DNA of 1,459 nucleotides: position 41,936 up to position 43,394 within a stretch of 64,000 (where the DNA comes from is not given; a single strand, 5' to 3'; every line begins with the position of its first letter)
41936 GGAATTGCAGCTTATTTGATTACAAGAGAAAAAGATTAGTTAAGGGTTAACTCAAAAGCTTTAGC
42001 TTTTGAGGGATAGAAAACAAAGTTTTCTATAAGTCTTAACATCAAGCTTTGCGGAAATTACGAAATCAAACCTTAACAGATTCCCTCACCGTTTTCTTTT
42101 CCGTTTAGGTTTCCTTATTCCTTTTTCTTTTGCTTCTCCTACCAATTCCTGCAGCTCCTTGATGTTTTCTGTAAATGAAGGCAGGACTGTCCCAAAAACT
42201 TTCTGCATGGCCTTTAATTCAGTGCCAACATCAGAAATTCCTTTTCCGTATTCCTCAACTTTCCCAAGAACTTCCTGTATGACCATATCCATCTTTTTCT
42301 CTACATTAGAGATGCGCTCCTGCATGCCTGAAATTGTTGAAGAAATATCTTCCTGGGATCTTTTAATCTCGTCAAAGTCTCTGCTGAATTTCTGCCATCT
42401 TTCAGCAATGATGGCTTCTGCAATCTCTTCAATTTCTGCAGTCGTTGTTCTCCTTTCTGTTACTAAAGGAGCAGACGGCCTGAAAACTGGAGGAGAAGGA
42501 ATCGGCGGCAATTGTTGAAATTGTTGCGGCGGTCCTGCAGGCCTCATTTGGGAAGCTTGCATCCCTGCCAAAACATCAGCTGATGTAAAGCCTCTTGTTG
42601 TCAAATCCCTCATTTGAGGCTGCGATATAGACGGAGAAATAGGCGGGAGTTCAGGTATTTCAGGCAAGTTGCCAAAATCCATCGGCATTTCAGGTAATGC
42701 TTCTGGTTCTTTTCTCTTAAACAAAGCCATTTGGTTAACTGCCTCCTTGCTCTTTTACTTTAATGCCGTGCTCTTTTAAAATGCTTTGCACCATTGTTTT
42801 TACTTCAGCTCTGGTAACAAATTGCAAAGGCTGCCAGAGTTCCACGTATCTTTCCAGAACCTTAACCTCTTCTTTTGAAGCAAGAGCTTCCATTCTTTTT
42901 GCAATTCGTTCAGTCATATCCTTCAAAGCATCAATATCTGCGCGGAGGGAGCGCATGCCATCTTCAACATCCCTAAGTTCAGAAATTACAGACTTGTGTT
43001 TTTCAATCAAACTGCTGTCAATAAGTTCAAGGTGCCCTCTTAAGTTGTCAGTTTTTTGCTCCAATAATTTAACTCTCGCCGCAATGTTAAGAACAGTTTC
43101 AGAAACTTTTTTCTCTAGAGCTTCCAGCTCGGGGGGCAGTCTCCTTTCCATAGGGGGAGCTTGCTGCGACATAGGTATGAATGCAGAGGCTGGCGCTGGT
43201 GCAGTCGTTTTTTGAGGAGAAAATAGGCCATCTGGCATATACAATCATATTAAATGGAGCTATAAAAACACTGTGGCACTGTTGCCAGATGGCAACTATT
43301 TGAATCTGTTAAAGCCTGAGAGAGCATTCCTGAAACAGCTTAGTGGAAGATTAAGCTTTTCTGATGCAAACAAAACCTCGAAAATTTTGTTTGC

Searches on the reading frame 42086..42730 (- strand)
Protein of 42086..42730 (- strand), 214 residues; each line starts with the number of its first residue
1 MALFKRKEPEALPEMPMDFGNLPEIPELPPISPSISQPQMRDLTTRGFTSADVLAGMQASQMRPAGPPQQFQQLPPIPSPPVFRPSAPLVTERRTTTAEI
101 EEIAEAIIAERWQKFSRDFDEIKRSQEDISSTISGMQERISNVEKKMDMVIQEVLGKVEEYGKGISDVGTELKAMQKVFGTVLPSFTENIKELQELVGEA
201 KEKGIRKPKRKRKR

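Call 9: search_protein_families(library=ncbifam, proteins=[window:42086-42730:-], max_evalue=0.01)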
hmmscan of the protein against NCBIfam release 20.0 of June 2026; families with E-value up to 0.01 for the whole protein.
window:42086-42730:- (214 aa): 5 families
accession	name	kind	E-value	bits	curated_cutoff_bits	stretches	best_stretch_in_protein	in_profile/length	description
NF047516.1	LA_3659_fam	equivalog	0.0013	18.3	36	1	101-194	68-159/221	LA_3659 family protein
NF047514.1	SpiroCoCo_N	equivalog_domain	0.0013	18.3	75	1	101-194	68-159/221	SpiroCoCo family coiled-coil protein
NF045487.1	ASRP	equivalog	0.0036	16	300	1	92-183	352-442/593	archaea-specific SMC-related protein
NF047515.1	SpiroCoCo_C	equivalog_domain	0.0058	15.8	125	1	110-197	114-196/313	SpiroCoCo family coiled-coil protein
NF038218.1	IcmG_DotF_IVB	equivalog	0.0074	16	200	0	76-150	87-157/266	type IVB secretion system protein IcmG/DotF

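Call 31: search_protein_families(library=pfam, proteins=[window:42086-42730:-], max_evalue=0.01)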
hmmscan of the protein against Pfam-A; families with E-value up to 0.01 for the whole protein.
window:42086-42730:- (214 aa): 5 families
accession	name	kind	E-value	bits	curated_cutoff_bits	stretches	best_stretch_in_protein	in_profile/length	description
PF05667.16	CCDC22_CC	-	1.1e-05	25.3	39.2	1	97-203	192-293/477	CCDC22 protein coiled-coil region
PF04906.18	Tweety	-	0.0041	16.3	31.8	1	121-185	111-175/431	Tweety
PF07889.17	DUF1664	-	0.0084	16.6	34.6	0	123-180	51-111/124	Protein of unknown function (DUF1664)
PF06419.17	COG6_N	-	0.0096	16.5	27.4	0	110-153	33-76/114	Conserved oligomeric complex COG6, N-terminal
PF06160.17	EzrA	-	0.0096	14.7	39.6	0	99-197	83-177/557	Septation ring formation regulator, EzrA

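Call 56: search_protein_families(library=pfam, alignment_id=A4, max_evalue=0.01)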
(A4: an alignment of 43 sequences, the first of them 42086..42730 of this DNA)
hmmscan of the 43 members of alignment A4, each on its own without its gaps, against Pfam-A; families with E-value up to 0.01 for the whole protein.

A. member 1, window:42086-42730:- (214 aa): 5 families
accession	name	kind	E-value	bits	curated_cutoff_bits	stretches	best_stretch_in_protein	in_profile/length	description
PF05667.16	CCDC22_CC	-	1.1e-05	25.3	39.2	1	97-203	192-293/477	CCDC22 protein coiled-coil region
PF04906.18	Tweety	-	0.0041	16.3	31.8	1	121-185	111-175/431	Tweety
PF07889.17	DUF1664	-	0.0084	16.6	34.6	0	123-180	51-111/124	Protein of unknown function (DUF1664)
PF06419.17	COG6_N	-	0.0096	16.5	27.4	0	110-153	33-76/114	Conserved oligomeric complex COG6, N-terminal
PF06160.17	EzrA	-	0.0096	14.7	39.6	0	99-197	83-177/557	Septation ring formation regulator, EzrA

B. families by the number of members that match (of 43 scanned): 80 families (the first 25 are shown)
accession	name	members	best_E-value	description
PF06009.19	Laminin_II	6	0.00039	Laminin Domain II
PF06419.17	COG6_N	6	0.0031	Conserved oligomeric complex COG6, N-terminal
PF05667.16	CCDC22_CC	5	1.1e-05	CCDC22 protein coiled-coil region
PF06160.17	EzrA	5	0.00019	Septation ring formation regulator, EzrA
PF04108.17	ATG17_like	5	0.00084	Autophagy protein ATG17-like domain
PF14712.11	Snapin_Pallidin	4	1.1e-06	Snapin/Pallidin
PF05791.16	Bacillus_HBL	4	4.8e-05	Bacillus haemolytic enterotoxin (HBL)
PF23991.1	DUF7310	4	5e-05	Coiled-coil region of unknown function (DUF7310)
PF24625.1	DUF7626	4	0.00014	Domain of unknown function (DUF7626)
PF11932.13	DUF3450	4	0.0023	Protein of unknown function (DUF3450)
PF15294.11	Leu_zip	3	0.00031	Leucine zipper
PF24487.1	NDC80_loop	3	0.00041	Kinetochore protein NDC80 loop region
PF10046.14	BLOC1_2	3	0.00076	Biogenesis of lysosome-related organelles complex-1 subunit 2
PF06103.16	DUF948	3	0.0009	Bacterial protein of unknown function (DUF948)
PF25764.1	KIF21A_4th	3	0.0014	KIF21A-like domain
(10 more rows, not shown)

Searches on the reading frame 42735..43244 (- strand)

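Call 31: search_protein_families(library=pfam, proteins=[window:42735-43244:-], max_evalue=0.01)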
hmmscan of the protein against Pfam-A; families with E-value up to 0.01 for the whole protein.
window:42735-43244:- (169 aa): 3 families
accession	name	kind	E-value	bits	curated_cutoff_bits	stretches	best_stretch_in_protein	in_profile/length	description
PF06419.17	COG6_N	-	7.6e-05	23.3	27.4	1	75-136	20-80/114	Conserved oligomeric complex COG6, N-terminal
PF11802.13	CENP-K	-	0.0011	19.1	27.2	1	34-136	56-159/263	Centromere-associated protein K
PF16331.10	TolA_bind_tri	-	0.0076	16.8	30.1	0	40-74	6-43/76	TolA binding protein trimerisation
